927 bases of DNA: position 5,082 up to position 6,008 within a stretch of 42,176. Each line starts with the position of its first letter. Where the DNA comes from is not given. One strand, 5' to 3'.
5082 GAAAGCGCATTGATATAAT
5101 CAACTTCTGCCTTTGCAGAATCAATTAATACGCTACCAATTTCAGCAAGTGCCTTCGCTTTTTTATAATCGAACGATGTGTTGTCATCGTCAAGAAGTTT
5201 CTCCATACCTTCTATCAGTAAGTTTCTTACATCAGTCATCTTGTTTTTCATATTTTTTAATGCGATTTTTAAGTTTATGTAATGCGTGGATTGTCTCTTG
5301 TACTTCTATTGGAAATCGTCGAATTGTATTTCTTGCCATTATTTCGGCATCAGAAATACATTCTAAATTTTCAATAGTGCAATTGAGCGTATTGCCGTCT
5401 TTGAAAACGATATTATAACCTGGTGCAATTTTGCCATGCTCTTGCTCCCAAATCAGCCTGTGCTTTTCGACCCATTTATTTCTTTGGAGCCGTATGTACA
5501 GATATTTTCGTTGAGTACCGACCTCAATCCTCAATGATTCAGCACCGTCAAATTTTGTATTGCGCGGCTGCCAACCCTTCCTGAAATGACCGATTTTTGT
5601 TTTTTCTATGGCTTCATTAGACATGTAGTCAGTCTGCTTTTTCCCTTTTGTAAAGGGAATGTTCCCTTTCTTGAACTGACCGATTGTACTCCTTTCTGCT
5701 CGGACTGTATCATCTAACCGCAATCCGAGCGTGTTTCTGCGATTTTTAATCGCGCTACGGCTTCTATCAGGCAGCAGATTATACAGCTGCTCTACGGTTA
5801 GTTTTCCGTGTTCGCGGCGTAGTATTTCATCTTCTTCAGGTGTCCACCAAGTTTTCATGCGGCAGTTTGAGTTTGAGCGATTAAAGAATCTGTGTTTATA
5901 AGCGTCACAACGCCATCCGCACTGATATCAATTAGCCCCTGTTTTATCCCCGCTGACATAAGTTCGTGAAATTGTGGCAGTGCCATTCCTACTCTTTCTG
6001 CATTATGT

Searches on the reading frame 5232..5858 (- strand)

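Call 23: search_protein_families(library=pfam, proteins=[window:5232-5858:-], max_evalue=0.01)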
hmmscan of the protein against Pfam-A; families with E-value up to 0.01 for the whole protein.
window:5232-5858:- (208 aa): 1 family
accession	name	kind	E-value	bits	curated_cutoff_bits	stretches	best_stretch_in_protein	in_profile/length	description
PF13392.12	HNH_3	-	1.6e-14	53.7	24.8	1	132-172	3-43/46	HNH endonuclease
